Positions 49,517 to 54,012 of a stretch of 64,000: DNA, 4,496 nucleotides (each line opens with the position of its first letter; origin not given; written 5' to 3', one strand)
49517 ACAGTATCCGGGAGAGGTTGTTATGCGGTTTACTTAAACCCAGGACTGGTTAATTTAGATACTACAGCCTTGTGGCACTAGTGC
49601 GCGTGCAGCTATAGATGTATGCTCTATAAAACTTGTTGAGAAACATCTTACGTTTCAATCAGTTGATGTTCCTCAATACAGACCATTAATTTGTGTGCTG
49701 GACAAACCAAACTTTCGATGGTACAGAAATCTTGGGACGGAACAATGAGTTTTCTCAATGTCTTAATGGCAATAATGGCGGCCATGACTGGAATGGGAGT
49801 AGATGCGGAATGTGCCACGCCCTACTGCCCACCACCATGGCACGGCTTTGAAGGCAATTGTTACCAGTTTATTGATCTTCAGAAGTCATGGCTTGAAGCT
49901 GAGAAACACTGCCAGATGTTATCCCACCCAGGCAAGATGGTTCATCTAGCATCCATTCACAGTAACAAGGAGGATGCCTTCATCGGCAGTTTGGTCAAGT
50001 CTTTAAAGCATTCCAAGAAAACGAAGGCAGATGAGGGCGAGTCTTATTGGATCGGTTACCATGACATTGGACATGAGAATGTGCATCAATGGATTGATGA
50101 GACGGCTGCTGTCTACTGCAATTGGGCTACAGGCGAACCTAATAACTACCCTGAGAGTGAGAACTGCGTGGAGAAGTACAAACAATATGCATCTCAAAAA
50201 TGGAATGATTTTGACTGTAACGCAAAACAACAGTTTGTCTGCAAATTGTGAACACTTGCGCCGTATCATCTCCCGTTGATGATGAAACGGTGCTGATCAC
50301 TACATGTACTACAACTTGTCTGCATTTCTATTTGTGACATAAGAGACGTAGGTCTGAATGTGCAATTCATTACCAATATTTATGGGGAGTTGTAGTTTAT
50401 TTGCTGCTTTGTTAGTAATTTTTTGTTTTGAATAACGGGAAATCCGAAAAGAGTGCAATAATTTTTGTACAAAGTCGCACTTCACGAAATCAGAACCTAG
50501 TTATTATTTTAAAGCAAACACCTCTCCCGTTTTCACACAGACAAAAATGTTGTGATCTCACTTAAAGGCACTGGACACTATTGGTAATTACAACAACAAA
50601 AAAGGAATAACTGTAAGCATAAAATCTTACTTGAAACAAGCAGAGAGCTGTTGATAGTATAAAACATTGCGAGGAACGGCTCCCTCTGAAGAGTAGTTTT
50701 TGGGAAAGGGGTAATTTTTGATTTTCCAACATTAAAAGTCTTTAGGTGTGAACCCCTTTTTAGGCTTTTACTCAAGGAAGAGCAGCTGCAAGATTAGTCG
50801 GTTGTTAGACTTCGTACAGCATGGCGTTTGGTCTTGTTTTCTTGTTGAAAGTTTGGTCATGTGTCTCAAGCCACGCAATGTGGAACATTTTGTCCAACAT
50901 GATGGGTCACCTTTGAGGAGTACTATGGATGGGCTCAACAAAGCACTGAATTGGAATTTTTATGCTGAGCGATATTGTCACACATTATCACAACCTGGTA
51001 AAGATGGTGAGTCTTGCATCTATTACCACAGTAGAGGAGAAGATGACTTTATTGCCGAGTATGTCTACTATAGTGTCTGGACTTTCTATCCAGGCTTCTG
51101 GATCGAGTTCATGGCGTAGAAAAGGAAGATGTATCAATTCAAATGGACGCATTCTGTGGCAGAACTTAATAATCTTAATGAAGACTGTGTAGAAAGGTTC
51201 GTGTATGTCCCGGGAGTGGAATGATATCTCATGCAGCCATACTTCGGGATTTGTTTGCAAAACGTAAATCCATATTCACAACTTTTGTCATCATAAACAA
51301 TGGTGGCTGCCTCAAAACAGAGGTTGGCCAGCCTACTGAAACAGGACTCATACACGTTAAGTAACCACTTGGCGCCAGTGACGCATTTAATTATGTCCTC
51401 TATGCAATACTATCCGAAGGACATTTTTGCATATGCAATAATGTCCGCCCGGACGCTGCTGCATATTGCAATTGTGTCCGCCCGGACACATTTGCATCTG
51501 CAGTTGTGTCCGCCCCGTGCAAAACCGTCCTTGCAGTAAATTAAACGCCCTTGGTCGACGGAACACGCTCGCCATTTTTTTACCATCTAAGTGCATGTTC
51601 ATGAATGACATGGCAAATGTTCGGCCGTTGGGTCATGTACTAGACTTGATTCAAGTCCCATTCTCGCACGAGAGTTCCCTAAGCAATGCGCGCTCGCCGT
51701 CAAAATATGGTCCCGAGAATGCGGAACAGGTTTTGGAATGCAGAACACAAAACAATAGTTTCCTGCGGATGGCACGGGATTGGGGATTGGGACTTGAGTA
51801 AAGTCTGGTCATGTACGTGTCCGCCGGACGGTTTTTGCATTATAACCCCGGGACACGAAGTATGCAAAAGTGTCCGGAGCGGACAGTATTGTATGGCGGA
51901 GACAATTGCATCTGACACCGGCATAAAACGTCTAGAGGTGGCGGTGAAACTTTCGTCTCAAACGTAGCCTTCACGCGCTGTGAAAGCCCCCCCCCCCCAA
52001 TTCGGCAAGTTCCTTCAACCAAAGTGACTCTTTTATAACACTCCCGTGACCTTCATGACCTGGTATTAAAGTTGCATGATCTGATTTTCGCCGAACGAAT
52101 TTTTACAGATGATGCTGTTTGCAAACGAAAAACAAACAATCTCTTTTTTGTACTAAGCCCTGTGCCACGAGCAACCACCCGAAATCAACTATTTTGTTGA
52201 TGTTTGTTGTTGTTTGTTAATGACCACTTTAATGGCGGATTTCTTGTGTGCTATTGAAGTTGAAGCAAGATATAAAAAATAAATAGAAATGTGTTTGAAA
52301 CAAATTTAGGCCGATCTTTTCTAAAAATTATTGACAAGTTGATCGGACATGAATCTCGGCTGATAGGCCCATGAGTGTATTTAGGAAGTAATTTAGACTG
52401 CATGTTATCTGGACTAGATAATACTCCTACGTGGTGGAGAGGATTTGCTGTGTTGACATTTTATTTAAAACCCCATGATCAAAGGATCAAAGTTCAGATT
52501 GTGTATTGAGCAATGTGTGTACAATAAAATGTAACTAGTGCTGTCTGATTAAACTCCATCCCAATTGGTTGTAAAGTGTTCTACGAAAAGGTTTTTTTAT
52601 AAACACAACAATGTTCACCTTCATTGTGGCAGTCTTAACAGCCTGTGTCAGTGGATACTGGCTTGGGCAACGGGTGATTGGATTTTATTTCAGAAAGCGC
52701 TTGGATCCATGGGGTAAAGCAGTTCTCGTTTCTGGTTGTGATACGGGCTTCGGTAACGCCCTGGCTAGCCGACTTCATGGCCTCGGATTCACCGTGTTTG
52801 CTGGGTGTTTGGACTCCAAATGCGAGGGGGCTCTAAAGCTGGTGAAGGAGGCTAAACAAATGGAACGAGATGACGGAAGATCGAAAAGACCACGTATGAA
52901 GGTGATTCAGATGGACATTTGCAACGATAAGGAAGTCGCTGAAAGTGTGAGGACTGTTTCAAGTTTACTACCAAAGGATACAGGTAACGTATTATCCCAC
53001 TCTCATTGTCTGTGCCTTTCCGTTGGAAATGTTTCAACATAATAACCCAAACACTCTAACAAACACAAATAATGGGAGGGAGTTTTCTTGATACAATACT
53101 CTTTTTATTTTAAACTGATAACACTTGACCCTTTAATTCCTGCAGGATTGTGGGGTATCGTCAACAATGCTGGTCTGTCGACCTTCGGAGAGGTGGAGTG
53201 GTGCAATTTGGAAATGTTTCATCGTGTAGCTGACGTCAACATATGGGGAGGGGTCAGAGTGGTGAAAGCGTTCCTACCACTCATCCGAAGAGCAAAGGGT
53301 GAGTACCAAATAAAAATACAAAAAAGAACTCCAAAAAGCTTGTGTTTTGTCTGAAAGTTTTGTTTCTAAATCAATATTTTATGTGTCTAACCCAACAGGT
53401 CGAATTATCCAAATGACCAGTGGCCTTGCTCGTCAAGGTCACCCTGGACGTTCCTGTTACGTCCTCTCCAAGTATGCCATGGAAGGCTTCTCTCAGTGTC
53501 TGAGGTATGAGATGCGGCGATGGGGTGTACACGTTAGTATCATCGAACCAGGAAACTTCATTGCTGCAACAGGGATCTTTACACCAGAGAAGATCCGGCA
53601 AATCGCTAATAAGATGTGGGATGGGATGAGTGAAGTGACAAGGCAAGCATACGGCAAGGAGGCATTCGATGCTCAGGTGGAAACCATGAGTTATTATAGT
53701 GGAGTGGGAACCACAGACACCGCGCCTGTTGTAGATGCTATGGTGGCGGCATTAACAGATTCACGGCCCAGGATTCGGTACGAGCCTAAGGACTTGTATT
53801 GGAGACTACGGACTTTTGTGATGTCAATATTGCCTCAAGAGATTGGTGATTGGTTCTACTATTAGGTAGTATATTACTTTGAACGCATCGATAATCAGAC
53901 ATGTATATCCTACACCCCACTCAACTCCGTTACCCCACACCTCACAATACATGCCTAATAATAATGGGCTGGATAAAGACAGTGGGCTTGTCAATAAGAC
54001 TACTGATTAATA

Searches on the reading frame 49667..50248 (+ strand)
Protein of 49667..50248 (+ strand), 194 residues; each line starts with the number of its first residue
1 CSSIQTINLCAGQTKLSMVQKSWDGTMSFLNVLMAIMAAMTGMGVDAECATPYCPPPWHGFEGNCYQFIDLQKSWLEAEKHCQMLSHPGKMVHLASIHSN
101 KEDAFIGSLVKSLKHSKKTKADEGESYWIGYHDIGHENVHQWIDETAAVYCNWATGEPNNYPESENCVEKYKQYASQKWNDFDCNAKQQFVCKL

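Call 10: search_protein_families(library=pfam, proteins=[window:49667-50248:+], max_evalue=0.01)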
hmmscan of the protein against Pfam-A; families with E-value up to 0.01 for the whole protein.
window:49667-50248:+ (194 aa): 1 family
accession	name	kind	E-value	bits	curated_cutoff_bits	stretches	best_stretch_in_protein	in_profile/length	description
PF00059.27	Lectin_C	-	4e-19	69.8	22.6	1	72-193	2-106/107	Lectin C-type domain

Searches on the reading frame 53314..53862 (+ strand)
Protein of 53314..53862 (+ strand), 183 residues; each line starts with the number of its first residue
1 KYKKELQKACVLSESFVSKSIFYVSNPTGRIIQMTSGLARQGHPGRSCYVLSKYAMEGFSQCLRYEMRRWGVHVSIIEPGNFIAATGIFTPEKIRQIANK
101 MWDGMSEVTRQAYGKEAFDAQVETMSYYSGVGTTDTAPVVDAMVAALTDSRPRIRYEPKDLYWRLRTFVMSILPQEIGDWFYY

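Call 10: search_protein_families(library=pfam, proteins=[window:53314-53862:+], max_evalue=0.01)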
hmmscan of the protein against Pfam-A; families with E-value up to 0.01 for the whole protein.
window:53314-53862:+ (183 aa): 2 families
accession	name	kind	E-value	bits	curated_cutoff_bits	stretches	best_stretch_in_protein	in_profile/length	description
PF00106.31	adh_short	-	1.7e-11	44.4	26.6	1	25-82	125-182/195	short chain dehydrogenase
PF13561.12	adh_short_C2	-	1e-05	25.7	27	1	20-82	114-176/236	Enoyl-(Acyl carrier protein) reductase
